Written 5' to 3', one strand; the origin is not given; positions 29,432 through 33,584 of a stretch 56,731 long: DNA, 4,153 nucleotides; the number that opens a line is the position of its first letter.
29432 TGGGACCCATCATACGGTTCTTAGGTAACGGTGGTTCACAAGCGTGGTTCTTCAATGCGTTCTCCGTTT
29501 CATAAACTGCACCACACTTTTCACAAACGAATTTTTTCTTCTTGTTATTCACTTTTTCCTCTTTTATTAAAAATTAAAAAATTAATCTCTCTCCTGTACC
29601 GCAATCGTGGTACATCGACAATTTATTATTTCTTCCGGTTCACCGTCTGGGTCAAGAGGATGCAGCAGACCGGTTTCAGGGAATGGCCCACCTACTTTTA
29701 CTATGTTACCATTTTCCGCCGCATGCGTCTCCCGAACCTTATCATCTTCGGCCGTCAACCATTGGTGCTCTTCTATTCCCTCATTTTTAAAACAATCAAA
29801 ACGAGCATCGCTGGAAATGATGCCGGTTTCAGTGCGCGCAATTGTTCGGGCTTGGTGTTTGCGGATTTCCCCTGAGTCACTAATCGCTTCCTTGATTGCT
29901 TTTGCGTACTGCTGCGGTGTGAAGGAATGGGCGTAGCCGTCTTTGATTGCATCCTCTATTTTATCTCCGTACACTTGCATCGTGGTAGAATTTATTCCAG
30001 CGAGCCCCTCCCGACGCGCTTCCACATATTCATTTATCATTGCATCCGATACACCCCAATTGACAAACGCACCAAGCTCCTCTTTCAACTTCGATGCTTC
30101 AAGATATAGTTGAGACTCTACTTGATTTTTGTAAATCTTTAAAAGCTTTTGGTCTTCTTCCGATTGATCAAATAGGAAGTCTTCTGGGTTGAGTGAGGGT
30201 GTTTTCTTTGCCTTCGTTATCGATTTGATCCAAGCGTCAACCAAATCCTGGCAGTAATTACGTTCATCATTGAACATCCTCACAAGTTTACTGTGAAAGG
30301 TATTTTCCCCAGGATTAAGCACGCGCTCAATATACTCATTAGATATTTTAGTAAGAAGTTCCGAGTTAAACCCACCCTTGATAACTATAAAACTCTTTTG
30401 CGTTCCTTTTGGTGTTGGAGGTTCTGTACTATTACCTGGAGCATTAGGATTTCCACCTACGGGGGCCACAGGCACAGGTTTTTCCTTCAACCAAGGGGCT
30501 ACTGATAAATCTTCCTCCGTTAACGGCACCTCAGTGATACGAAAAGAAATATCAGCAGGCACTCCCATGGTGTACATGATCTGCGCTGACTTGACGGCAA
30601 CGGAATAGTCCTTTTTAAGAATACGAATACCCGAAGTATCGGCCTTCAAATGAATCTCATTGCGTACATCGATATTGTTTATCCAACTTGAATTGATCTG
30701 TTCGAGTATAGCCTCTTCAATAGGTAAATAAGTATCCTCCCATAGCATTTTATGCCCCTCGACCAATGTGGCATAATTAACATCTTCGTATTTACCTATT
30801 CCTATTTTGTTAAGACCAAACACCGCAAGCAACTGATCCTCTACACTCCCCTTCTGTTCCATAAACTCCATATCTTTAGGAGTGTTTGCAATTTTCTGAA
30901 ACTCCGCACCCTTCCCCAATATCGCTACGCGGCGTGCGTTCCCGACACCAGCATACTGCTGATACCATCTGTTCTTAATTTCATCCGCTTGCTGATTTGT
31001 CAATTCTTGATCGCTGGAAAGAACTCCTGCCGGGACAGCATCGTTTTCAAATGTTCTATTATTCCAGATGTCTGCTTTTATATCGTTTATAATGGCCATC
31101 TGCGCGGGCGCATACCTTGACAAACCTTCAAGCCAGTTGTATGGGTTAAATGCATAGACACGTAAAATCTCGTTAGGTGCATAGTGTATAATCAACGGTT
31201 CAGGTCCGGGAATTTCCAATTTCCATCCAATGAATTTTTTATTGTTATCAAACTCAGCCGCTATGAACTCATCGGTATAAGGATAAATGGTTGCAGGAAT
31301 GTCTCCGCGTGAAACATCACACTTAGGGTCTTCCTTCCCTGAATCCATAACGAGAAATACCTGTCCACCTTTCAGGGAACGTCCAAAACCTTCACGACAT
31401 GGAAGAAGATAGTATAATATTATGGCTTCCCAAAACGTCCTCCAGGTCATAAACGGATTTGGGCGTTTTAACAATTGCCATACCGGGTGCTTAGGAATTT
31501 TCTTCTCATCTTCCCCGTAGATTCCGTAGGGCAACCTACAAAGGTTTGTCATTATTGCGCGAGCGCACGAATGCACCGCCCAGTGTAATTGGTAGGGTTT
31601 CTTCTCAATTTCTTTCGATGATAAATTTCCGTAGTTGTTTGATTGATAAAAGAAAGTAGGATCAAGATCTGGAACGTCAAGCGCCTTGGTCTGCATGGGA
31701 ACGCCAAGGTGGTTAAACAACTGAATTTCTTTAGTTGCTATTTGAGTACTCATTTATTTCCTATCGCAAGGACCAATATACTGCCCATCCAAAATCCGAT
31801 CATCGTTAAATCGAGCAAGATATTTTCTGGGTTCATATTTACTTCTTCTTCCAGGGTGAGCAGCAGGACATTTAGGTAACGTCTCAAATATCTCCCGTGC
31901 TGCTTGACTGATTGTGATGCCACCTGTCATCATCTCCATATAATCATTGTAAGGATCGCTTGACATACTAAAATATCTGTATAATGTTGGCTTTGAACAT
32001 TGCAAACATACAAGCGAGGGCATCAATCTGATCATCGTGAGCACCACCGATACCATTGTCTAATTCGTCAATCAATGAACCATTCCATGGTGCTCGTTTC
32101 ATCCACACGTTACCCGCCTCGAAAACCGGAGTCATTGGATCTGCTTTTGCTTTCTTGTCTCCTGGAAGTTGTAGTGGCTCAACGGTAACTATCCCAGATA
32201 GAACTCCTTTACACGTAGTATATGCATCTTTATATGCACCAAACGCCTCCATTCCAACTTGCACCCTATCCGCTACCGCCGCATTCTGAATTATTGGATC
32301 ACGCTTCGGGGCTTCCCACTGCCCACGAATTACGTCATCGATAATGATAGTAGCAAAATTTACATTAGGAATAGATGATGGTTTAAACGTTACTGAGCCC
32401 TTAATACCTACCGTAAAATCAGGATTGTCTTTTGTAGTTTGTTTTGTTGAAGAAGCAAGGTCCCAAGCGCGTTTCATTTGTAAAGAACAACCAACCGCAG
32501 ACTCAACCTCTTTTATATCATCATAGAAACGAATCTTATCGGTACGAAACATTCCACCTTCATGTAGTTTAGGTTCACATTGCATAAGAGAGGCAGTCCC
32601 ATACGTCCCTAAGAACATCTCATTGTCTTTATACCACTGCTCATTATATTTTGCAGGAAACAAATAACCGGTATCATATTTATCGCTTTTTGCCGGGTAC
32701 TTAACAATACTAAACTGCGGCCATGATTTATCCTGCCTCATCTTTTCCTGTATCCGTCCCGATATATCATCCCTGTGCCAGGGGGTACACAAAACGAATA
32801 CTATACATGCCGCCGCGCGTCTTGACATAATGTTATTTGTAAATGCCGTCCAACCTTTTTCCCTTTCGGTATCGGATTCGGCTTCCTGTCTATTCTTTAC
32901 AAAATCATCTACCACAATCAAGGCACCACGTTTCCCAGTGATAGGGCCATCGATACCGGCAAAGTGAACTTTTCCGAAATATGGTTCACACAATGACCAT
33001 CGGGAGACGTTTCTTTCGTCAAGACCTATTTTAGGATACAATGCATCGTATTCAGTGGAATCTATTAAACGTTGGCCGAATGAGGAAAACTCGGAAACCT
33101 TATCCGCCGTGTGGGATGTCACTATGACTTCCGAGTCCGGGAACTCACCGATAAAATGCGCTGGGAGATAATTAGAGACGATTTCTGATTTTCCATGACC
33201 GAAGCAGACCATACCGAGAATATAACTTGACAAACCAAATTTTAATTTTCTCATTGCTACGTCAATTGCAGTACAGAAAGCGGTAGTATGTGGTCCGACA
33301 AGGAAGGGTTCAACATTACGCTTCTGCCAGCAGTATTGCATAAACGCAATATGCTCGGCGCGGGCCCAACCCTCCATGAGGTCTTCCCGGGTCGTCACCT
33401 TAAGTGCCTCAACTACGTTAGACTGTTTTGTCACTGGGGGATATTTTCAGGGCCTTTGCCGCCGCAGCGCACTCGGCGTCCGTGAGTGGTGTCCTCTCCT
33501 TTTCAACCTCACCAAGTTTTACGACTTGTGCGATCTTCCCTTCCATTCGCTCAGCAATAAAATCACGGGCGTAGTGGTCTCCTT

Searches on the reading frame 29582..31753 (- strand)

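Call 7: search_protein_families(library=phrogs, proteins=[window:29582-31753:-], max_evalue=0.001)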
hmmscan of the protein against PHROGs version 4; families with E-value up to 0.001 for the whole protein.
window:29582-31753:- (723 aa): 19 families
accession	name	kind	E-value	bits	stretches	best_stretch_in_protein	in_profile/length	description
phrog_2662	-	head and packaging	1.4e-64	219.9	3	191-366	186-363/717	portal protein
phrog_12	-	head and packaging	4.2e-40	139.4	1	33-689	69-594/646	portal protein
phrog_2468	-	head and packaging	3.8e-24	86.7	1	567-719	124-272/303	head morphogenesis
phrog_859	-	head and packaging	4.4e-20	72.8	1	554-719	123-289/807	portal protein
phrog_595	-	head and packaging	2.8e-19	70.9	1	524-719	124-297/513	head maturation protease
phrog_6577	-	unknown function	1.3e-17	64.4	1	591-720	111-230/1066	-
phrog_324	-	head and packaging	1.2e-16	61.8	1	597-719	204-317/624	head morphogenesis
phrog_115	-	head and packaging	5e-15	56.7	1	570-719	179-317/665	minor head protein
phrog_15127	-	head and packaging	1.6e-14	54.4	1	528-712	61-244/602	head protein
phrog_3517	-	head and packaging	2e-14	54.7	1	620-719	222-328/371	head morphogenesis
phrog_5929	-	head and packaging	3.6e-12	47.1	1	232-376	9-150/228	portal protein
phrog_19443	-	head and packaging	1.7e-08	34.4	1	612-721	185-286/579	minor head protein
phrog_18477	-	head and packaging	8e-07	29.1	1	614-718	185-297/760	head morphogenesis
phrog_4728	-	head and packaging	1.9e-06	27.9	1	597-720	186-300/591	head morphogenesis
phrog_34890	-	head and packaging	2.1e-06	27.4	1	630-718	208-305/679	head morphogenesis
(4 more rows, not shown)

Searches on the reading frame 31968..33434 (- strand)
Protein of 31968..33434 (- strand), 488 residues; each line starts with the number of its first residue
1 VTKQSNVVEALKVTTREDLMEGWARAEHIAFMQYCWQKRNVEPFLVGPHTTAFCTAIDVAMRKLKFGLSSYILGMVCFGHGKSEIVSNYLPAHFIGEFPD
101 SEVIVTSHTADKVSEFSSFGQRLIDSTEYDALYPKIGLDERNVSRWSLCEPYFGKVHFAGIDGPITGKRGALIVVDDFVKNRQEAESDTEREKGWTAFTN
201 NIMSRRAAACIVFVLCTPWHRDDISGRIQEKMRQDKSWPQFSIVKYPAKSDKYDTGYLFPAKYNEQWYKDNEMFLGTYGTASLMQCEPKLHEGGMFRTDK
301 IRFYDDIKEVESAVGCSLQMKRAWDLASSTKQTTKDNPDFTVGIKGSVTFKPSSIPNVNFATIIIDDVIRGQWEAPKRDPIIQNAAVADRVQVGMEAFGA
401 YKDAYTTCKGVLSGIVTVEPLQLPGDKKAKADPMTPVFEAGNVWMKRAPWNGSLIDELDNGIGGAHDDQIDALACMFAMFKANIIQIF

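Call 7: search_protein_families(library=phrogs, proteins=[window:31968-33434:-], max_evalue=0.001)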
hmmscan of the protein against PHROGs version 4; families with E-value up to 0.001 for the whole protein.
window:31968-33434:- (488 aa): 7 families
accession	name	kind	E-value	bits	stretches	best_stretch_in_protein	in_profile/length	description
phrog_38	-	head and packaging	3.9e-59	202.1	1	19-482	266-705/760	terminase large subunit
phrog_4758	-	head and packaging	1.2e-36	127.2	1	23-250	15-237/243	terminase large subunit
phrog_979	-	head and packaging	4.7e-13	49.7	1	294-479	414-598/642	terminase large subunit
phrog_30251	-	head and packaging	4.9e-10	39.3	1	124-235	116-228/799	terminase large subunit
phrog_12171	-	head and packaging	9.6e-10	39.5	1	422-479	37-94/110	terminase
phrog_9453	-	head and packaging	3.6e-06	27.7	1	314-480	24-210/233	terminase large subunit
phrog_5573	-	head and packaging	0.00046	20.7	0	415-477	164-231/250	terminase large subunit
